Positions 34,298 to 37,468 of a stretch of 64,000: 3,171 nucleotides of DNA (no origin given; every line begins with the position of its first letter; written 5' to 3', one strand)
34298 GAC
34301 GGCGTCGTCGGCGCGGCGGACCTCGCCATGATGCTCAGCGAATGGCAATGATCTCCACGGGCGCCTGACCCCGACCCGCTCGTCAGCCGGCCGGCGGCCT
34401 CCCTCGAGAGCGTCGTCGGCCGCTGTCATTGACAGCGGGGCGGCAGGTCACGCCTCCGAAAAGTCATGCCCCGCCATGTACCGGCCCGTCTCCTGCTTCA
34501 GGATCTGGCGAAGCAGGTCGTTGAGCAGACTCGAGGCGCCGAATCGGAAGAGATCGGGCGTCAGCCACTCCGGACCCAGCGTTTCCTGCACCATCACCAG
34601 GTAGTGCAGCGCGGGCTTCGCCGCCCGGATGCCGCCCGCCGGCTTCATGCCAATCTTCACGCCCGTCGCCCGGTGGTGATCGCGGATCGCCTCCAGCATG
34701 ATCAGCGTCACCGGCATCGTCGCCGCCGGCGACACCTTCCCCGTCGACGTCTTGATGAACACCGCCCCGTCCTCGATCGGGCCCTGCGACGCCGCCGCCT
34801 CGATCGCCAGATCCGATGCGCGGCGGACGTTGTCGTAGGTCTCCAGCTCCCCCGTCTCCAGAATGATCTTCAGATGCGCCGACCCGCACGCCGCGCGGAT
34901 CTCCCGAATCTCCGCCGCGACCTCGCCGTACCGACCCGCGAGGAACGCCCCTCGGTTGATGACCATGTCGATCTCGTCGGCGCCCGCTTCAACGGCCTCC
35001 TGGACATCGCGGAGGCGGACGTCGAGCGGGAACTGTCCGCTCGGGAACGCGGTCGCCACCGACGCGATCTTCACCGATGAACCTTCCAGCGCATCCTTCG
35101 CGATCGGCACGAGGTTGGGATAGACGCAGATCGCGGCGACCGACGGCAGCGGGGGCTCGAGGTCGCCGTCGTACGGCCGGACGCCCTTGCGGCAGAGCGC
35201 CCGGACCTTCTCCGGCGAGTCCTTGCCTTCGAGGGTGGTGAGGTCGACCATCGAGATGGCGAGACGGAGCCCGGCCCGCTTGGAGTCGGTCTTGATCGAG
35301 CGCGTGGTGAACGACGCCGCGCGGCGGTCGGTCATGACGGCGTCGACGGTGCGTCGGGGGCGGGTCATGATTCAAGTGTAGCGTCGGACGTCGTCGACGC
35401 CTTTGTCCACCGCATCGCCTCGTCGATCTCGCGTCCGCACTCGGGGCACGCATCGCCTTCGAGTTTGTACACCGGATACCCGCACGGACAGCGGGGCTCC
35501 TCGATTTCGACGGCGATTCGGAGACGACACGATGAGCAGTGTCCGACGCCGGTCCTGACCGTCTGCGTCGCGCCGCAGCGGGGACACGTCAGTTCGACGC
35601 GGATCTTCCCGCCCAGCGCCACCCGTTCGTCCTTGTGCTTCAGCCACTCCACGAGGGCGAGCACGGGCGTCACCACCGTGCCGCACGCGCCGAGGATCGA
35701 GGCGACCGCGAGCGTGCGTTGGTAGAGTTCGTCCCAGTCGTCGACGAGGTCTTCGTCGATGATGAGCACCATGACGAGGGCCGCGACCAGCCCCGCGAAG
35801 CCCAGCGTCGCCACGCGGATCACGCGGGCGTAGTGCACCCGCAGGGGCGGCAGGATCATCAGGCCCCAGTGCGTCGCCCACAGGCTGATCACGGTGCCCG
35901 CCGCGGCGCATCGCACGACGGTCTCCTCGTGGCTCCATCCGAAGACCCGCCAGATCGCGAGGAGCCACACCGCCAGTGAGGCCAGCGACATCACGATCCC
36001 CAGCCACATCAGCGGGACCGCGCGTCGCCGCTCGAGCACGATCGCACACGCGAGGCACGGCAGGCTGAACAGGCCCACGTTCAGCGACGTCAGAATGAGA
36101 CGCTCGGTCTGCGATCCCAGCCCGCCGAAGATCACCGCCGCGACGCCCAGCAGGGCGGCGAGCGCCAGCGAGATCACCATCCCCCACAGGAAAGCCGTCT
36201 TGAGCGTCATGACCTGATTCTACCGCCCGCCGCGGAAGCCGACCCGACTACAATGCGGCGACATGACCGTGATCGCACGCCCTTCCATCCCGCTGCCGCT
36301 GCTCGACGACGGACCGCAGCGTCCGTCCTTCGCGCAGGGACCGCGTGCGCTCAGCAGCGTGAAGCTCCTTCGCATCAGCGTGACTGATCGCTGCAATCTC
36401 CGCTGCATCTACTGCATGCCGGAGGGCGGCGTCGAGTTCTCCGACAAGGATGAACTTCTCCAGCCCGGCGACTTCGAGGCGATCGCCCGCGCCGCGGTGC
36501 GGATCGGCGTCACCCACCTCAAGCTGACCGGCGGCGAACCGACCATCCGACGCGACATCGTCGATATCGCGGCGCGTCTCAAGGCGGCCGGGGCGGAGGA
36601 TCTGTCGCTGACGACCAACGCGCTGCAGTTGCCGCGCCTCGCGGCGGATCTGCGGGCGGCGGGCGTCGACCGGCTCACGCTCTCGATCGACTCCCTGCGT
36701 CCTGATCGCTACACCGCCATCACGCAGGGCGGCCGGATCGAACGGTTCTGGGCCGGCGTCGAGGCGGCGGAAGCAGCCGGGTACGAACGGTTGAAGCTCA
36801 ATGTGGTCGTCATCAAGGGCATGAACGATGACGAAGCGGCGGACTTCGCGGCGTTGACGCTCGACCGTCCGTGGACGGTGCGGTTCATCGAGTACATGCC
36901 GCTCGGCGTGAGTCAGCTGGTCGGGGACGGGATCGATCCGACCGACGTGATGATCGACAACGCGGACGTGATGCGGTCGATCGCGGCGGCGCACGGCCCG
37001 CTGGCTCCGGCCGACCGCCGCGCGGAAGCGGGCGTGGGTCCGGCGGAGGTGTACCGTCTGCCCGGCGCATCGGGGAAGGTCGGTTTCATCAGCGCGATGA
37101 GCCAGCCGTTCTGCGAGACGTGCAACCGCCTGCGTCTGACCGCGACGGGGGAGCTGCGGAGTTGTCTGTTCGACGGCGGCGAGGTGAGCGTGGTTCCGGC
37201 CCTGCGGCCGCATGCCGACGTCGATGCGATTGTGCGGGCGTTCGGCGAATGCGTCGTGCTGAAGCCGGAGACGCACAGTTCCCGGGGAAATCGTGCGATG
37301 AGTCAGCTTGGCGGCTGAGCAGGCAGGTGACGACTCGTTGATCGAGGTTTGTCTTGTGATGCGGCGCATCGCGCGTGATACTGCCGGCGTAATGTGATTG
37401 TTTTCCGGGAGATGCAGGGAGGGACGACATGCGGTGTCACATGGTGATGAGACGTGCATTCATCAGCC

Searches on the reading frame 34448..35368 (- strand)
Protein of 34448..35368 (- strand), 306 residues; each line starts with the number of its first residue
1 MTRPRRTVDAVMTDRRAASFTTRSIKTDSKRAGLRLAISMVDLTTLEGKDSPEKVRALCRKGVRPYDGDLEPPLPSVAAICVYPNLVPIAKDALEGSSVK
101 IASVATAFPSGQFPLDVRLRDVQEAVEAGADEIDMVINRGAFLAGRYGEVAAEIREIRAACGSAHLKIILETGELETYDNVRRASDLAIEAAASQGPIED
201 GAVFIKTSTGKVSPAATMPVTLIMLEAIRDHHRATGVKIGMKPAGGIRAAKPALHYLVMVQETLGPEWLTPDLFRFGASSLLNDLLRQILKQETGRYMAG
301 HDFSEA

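Call 68: search_protein_families(library=pfam, proteins=[window:34448-35368:-], max_evalue=0.00001)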
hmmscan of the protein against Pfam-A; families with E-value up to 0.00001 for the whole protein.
window:34448-35368:- (306 aa): 1 family
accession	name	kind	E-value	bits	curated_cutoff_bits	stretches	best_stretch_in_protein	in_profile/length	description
PF01791.15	DeoC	-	3e-17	63.4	23.8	1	37-284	2-226/229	DeoC/LacD family aldolase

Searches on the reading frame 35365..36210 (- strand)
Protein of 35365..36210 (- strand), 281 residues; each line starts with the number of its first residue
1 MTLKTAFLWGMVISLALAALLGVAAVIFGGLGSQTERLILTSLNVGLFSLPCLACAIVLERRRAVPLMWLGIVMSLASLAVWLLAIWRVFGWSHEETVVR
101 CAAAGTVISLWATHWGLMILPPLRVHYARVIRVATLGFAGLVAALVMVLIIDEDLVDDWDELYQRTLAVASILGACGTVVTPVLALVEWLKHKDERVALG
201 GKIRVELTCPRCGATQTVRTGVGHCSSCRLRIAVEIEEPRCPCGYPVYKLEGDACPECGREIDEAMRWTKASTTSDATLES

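Call 6: search_protein_families(library=pfam, proteins=[window:35365-36210:-], max_evalue=1)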
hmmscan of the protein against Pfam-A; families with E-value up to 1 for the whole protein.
window:35365-36210:- (281 aa): 15 families
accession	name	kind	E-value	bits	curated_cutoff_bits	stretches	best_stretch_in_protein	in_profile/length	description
PF24460.1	DUF7575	-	0.0033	17.2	28.5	1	251-265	2-16/28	Domain of unknown function (DUF7575)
PF24441.1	DUF7560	-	0.0053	16.9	27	0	255-267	8-22/44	Family of unknown function (DUF7560)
PF18912.6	DZR_2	-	0.0089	16.3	27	1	208-258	9-55/56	Double zinc ribbon domain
PF23451.1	Zn_ribbon_PaaD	-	0.021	14.9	27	1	206-221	14-29/53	PaaD zinc beta ribbon domain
PF13248.11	Zn_ribbon_3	-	0.023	14.6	27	1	206-228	2-22/26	zinc-ribbon domain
PF06945.18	DUF1289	-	0.062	13.6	27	1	251-273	11-33/47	Protein of unknown function (DUF1289)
PF07191.17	Zn_ribbon_6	-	0.087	13.3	25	0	208-241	2-35/67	Double zinc ribbon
PF25207.1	DUF7837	-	0.14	12.6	27.8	0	254-265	7-18/47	Domain of unknown function (DUF7837)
PF23545.1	Zn_ribbon_HMPTM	-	0.22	11.5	27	0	196-218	20-42/45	HMPTM N-terminal zinc ribbon domain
PF14149.11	YhfH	-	0.37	11.1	27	1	254-264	15-25/37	YhfH-like protein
PF04981.18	NMD3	-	0.59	10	24.9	1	209-280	1-62/243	NMD3 family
PF23458.2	DUF7130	-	0.61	10.5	35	0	253-269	71-87/89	Domain of unknown function (DUF7130)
PF12773.13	DZR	-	0.74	10.5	27.3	1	209-259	1-45/45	Double zinc ribbon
PF18439.7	zf_UBZ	-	0.84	9.8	25.6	0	254-265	4-15/32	Ubiquitin-Binding Zinc Finger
PF01780.25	Ribosomal_L37ae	-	0.97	10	21.9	1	206-233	33-62/85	Ribosomal L37ae protein family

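Call 7: search_protein_families(library=ncbifam, proteins=[window:35365-36210:-], max_evalue=1)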
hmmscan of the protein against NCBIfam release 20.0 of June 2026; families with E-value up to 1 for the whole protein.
window:35365-36210:- (281 aa): 11 families
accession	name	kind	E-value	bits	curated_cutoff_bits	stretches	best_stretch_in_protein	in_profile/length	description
NF041591.1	CxxC_VVA0879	subfamily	0.028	14.4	37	0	202-219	17-34/101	VVA0879 family protein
NF038338.1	FAAL_FadD28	exception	0.053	11.9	1100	1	158-224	40-109/580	fatty-acid--AMP ligase FAAL28/FadD28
NF009623.0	PRK13130.1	equivalog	0.071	13.2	68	1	241-262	8-27/56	RNA-protein complex protein Nop10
NF041911.1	HVO_0649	equivalog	0.11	12.4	70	0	200-217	43-60/65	HVO_0649 family zinc finger protein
NF050000.1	IS1_IS1595_Zn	domain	0.13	12.8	28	1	209-222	1-14/34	IS1/IS1595 family N-terminal zinc-binding domain-containing protein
NF033497.1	rubre_like_arch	subfamily_domain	0.13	12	32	0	207-215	17-25/34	rubrerythrin-like domain-containing protein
NF038384.1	zinc_YnfU_fam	subfamily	0.13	11.9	36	0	204-214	14-24/52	YnfU family zinc-binding protein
NF011302.0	PRK14714.1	equivalog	0.2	9.1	1791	1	191-265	662-735/1350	DNA-directed DNA polymerase II large subunit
NF003214.0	PRK04179.1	equivalog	0.49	10.3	71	0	206-228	17-38/62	50S ribosomal protein L37e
NF041795.1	Brz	equivalog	0.52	10.7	100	0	206-216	5-15/60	transcriptional regulator Brz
NF001605.0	PRK00398.1-2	equivalog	0.61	10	63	0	255-266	4-15/43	DNA-directed RNA polymerase subunit P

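Call 67: search_protein_families(library=padloc, proteins=[window:35365-36210:-], max_evalue=0.1)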
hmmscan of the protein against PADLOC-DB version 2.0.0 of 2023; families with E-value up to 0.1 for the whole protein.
window:35365-36210:- (281 aa): 0 families

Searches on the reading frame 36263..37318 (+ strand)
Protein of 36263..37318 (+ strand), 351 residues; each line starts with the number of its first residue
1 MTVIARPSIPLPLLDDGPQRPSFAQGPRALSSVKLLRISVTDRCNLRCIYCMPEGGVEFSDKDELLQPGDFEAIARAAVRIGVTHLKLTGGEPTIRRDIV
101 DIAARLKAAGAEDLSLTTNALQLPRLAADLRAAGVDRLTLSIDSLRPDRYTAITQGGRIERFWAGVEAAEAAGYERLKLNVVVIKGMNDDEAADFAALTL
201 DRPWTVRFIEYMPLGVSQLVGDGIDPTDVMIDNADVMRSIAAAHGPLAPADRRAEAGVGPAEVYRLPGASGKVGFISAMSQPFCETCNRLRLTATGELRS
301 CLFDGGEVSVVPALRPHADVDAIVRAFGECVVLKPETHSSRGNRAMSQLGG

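Call 68: search_protein_families(library=pfam, proteins=[window:36263-37318:+], max_evalue=0.00001)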
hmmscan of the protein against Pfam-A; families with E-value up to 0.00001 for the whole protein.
window:36263-37318:+ (351 aa): 2 families
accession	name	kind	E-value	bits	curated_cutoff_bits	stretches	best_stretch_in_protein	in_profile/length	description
PF04055.27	Radical_SAM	-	1.7e-31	110.1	29.5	1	38-197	1-164/166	Radical SAM superfamily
PF06463.18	Mob_synth_C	-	3.6e-28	98.5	37.4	1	205-339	2-127/128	Molybdenum Cofactor Synthesis C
